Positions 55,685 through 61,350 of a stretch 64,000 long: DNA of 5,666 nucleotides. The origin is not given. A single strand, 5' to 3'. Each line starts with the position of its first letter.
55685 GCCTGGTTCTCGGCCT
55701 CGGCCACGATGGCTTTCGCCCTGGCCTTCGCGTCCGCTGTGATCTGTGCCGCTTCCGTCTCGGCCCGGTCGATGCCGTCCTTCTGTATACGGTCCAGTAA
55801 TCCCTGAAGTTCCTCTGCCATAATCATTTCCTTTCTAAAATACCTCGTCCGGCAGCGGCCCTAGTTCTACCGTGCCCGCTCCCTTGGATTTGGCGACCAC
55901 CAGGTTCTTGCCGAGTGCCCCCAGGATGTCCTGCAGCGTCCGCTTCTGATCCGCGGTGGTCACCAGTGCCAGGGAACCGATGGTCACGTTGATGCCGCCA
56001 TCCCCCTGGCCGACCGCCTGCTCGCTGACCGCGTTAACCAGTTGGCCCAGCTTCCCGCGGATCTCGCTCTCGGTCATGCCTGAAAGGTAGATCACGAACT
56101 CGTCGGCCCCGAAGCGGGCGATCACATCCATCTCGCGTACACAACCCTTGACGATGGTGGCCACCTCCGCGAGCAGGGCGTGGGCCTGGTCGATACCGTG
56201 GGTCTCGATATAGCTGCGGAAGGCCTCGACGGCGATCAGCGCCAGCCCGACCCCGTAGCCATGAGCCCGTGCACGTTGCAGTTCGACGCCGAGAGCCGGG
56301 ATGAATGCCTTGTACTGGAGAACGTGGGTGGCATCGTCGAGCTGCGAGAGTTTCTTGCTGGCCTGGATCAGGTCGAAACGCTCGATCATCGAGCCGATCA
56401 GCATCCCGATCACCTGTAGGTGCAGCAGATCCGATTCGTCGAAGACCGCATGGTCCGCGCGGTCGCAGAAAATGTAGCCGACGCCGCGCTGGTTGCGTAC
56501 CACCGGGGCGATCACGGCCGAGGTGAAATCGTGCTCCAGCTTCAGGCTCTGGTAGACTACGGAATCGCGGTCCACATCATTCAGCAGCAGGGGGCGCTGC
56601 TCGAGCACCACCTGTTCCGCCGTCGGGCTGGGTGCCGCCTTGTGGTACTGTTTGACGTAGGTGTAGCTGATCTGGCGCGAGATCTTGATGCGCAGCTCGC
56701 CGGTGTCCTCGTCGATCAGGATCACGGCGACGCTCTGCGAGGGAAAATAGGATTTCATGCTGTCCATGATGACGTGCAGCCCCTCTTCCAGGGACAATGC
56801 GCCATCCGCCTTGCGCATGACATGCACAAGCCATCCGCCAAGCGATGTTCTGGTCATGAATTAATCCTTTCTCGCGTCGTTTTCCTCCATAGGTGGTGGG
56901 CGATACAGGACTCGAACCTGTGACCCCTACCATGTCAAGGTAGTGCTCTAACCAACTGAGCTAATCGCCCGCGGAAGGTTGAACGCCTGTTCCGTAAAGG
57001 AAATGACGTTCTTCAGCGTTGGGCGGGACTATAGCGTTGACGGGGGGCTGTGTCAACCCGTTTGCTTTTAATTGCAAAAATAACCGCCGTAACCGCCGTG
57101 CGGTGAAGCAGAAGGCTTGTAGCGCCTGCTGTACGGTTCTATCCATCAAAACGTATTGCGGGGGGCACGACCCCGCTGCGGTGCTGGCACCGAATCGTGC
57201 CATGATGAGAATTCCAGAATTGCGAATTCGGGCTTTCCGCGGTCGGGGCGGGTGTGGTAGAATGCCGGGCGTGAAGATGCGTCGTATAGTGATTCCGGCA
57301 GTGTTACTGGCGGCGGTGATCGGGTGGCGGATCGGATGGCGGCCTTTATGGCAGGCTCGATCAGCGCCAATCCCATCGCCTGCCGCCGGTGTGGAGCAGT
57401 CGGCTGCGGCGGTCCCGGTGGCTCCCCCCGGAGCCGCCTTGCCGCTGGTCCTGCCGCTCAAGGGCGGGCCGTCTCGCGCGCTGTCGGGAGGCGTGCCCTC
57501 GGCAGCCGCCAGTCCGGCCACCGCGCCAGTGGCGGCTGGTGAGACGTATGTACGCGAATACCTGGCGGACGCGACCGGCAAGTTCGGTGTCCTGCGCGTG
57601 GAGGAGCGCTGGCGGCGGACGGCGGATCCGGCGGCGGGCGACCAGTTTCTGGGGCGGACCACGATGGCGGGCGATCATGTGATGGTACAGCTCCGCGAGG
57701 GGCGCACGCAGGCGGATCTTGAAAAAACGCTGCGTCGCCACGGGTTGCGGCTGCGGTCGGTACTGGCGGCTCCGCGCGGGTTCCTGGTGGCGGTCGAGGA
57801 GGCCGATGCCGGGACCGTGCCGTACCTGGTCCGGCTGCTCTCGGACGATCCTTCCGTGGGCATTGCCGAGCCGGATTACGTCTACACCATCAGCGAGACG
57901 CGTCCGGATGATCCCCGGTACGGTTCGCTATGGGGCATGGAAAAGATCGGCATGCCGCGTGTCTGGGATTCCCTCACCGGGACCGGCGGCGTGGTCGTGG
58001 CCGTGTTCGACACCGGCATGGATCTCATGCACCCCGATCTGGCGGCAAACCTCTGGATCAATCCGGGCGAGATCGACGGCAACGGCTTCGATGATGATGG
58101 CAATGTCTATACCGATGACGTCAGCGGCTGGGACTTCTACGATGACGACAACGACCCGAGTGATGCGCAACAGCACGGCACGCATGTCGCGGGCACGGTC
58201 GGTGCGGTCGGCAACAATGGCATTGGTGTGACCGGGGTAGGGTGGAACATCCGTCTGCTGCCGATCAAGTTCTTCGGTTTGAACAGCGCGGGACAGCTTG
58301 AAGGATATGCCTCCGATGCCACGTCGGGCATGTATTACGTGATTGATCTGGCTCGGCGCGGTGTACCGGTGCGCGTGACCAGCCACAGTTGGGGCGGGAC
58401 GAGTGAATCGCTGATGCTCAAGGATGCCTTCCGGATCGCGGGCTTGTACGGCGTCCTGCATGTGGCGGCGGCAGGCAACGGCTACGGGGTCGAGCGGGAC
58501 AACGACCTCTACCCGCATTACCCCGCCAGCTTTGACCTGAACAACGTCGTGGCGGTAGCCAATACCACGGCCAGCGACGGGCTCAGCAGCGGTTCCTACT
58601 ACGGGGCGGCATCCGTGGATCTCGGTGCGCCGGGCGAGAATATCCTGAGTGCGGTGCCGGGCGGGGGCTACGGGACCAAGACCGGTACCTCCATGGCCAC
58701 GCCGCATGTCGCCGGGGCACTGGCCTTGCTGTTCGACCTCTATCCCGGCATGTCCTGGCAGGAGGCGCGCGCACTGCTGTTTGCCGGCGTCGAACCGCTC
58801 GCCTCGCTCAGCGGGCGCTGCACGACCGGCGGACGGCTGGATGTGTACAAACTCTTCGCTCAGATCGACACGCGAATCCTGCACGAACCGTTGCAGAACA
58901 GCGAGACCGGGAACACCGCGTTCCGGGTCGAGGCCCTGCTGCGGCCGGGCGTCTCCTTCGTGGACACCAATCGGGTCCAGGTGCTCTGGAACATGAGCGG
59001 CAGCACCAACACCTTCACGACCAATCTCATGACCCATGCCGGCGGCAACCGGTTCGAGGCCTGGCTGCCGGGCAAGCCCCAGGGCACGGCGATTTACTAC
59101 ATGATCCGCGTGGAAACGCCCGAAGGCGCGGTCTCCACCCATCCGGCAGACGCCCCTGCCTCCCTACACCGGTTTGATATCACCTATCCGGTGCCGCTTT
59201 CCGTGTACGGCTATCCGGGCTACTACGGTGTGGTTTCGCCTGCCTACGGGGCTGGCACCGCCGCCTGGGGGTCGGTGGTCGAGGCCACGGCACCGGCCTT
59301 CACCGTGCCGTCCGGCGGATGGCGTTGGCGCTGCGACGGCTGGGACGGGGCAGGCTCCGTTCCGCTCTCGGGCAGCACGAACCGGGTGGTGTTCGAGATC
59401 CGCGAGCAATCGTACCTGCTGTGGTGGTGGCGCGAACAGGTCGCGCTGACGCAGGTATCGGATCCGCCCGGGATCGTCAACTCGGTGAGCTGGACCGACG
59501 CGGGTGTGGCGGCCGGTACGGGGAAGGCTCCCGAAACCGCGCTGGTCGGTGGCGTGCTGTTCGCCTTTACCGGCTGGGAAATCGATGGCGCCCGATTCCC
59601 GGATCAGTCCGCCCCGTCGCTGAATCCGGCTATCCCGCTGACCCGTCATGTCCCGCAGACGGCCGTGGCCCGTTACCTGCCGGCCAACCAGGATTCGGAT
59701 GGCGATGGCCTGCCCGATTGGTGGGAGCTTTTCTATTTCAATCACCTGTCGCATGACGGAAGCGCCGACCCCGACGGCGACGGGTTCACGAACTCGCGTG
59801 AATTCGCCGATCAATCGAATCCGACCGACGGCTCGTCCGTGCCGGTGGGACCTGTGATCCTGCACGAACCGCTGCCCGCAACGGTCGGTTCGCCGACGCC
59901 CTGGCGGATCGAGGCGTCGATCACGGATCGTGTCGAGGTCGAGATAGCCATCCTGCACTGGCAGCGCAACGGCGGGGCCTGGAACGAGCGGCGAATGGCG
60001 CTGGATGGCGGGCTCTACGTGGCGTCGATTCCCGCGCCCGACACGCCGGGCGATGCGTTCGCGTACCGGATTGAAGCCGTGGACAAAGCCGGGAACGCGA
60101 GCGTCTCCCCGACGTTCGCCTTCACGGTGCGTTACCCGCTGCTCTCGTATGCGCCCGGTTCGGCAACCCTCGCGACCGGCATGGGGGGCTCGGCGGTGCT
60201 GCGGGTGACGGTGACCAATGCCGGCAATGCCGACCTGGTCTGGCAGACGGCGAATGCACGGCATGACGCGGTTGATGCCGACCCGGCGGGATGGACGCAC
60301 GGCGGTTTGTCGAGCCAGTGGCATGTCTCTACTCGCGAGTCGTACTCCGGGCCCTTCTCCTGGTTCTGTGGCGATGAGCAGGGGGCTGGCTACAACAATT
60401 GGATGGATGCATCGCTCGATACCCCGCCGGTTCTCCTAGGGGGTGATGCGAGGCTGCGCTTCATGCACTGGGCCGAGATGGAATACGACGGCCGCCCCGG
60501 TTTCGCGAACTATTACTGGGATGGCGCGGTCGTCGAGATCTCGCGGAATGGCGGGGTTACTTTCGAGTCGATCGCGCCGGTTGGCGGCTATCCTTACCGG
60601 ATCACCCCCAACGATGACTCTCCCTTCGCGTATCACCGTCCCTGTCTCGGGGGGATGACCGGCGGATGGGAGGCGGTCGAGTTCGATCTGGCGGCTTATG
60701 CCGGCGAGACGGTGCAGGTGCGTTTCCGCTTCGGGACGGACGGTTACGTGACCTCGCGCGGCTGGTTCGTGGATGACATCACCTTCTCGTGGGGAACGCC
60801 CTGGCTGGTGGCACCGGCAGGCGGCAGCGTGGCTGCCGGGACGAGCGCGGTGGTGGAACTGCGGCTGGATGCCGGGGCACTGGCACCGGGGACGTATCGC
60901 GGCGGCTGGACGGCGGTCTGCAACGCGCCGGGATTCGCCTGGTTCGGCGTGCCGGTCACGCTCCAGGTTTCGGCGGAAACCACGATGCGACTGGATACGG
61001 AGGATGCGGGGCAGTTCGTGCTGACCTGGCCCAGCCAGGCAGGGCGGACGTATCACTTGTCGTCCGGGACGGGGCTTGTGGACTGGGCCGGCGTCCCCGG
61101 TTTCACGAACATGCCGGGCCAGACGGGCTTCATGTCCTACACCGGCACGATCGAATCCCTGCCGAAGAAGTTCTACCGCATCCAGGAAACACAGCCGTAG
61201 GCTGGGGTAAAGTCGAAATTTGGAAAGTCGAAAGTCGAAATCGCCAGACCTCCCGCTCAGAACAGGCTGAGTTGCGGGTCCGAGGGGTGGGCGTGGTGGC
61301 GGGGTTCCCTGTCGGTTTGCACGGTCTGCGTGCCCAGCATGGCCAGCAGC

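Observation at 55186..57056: Degenerate-GGDEF/GAF protein (candidate c-di-GMP receptor) coupled to the head of the V-ATPase operon, behind tRNA-Val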

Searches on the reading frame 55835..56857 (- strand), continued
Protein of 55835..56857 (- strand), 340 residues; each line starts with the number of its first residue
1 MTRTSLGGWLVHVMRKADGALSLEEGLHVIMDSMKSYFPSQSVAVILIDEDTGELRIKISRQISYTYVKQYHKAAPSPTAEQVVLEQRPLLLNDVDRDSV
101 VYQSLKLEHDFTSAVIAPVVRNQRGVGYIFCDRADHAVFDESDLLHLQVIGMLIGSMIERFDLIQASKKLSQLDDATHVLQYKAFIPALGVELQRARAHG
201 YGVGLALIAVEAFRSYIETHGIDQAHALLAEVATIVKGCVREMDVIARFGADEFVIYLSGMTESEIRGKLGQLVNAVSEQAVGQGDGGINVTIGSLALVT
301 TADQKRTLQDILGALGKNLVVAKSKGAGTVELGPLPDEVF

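Call 58: search_protein_families(library=pfam, proteins=[L005:6260-9901:+, L049:7573-8034:+, L049:8024-8464:+], max_evalue=0.01)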
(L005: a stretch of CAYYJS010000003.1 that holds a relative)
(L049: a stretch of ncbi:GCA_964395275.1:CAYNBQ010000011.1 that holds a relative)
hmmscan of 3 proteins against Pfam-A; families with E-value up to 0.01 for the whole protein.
L005:6260-9901:+ (1214 aa): 17 families
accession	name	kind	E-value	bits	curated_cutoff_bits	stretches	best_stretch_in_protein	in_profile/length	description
PF01855.24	POR_N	-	5.8e-78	262.2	27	1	38-266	4-230/231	Pyruvate flavodoxin/ferredoxin oxidoreductase, thiamine diP-bdg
PF01558.24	POR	-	1.2e-30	107.4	27.4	1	452-632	1-169/173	Pyruvate ferredoxin/flavodoxin oxidoreductase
PF10371.14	EKR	-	8.9e-27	93.1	27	1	652-704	3-55/55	Domain of unknown function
PF17147.9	PFOR_II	-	5.7e-16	59.2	27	1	288-378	1-88/102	Pyruvate:ferredoxin oxidoreductase core domain II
PF12838.12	Fer4_7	-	2.1e-09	38.1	27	1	715-782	2-49/52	4Fe-4S dicluster domain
PF02775.26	TPP_enzyme_C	-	4.9e-09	36.6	21.9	1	998-1109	47-150/151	Thiamine pyrophosphate enzyme, C-terminal TPP binding domain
PF13237.11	Fer4_10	-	5.5e-08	33.1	25.5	1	712-782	6-53/53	4Fe-4S dicluster domain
PF00037.32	Fer4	-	1.4e-07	31.5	21.1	2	709-731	2-24/24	4Fe-4S binding domain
PF13183.11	Fer4_8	-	1.1e-06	29.5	27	1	714-782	4-65/68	4Fe-4S dicluster domain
PF13187.11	Fer4_9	-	1.5e-06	28.6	27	2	715-782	2-48/52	4Fe-4S dicluster domain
PF12837.12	Fer4_6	-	1.5e-06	28.3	25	1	707-730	1-24/24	4Fe-4S binding domain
PF13484.11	Fer4_16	-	1.5e-05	26.1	30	1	715-782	2-64/66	4Fe-4S double cluster binding domain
PF12800.12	Fer4_4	-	0.00098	19.7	24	0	712-726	1-15/17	4Fe-4S binding domain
PF14697.11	Fer4_21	-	0.0013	19.2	35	0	713-733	6-29/59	4Fe-4S dicluster domain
PF12797.12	Fer4_2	-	0.0023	18.2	24.5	1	708-726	3-21/22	4Fe-4S binding domain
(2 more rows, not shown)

L049:7573-8034:+ (153 aa): 0 families

L049:8024-8464:+ (146 aa): 0 families

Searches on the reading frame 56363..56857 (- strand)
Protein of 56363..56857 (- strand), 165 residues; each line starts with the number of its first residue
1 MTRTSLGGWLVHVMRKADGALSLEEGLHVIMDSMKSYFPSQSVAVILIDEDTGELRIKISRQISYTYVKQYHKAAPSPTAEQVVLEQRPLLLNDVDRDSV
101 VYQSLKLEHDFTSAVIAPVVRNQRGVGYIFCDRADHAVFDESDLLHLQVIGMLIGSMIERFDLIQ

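Call 67: search_solved_structures(query=window:56363-56857:-, max_evalue=1, show_alignments=2)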
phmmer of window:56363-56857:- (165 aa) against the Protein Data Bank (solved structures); distinct sequences matched with E-value up to 1: 1.
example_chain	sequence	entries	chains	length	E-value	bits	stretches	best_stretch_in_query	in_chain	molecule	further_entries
5w10_A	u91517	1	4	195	0.00011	25.5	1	20-152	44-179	cGMP-specific phosphodiesterase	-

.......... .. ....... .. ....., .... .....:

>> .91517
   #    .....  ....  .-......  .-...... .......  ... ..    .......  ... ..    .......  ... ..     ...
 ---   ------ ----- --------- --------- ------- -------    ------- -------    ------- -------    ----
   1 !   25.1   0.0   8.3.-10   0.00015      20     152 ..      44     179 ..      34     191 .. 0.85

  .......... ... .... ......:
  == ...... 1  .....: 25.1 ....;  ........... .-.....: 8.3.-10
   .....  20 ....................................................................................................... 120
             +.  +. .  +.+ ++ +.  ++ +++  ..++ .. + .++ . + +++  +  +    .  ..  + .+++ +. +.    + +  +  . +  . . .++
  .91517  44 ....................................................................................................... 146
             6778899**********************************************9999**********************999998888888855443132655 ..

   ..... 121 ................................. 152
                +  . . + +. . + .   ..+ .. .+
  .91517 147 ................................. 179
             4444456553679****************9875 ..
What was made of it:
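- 56381..56797 (-): GAF domain (residues 21-159), the most conserved part across the three clades. The closest solved GAF by sequence is 5w10, E 1e-4 (call 67).
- Closest known: Dcsbis. Same: The closest solved GAF by sequence is 5w10 (E 1e-4; call 67), which I recall as the cAMP-binding GAF of Lcd1.
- Tried and rejected: Ligand assignment for the GAF domain from sequence similarity: only one weak hit (5w10, E 1e-4; call 67), which is not enough.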

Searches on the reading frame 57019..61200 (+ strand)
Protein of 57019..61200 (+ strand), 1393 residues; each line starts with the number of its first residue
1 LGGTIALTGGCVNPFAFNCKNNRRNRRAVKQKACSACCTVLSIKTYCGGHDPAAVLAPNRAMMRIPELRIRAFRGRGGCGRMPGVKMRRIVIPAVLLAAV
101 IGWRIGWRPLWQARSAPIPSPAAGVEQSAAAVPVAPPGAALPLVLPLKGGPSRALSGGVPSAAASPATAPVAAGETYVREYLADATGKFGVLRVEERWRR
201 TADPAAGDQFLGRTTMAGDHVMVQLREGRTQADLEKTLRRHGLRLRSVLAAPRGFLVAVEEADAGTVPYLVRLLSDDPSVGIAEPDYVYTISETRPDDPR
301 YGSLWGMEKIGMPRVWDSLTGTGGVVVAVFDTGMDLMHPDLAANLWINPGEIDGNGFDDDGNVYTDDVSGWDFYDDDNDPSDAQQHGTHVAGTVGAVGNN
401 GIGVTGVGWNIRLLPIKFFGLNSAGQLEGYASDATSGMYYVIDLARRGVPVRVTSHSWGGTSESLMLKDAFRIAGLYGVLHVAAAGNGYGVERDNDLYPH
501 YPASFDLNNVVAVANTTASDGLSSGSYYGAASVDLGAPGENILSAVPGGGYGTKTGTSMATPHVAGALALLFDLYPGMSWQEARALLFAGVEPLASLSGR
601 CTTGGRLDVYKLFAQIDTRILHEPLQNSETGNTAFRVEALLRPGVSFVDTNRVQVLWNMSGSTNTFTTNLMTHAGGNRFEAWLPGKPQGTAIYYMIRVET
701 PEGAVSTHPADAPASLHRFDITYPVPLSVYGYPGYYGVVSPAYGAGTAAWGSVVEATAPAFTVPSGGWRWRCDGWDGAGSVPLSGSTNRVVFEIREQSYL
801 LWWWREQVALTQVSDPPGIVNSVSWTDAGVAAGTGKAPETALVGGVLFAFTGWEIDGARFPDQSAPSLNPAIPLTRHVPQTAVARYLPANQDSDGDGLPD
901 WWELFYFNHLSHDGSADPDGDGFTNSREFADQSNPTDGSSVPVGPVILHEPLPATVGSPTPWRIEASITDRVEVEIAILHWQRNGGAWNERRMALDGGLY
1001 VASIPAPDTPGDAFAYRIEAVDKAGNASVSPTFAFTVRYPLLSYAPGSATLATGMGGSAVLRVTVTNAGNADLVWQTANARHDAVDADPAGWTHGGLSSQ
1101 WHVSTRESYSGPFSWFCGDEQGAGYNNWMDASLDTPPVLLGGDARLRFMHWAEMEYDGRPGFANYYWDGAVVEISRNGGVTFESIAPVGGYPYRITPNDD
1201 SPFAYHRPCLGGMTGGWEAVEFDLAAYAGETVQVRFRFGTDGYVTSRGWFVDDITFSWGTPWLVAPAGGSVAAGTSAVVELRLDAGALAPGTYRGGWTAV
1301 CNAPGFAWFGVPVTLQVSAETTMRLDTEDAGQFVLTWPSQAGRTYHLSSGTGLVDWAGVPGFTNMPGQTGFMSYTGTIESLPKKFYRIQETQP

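Call 51: search_protein_families(library=pfam, proteins=[window:57019-61200:+], max_evalue=0.001)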
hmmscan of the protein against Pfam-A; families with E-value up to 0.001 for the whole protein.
window:57019-61200:+ (1393 aa): 2 families
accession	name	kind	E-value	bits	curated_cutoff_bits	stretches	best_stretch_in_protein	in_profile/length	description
PF00082.27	Peptidase_S8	-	1.1e-50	173.1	21.8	1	324-587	3-269/288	Subtilase family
PF20773.4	InhA-like_MAM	-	3.9e-10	40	26.9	1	1109-1255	35-161/191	Immune inhibitor A-like, MAM domain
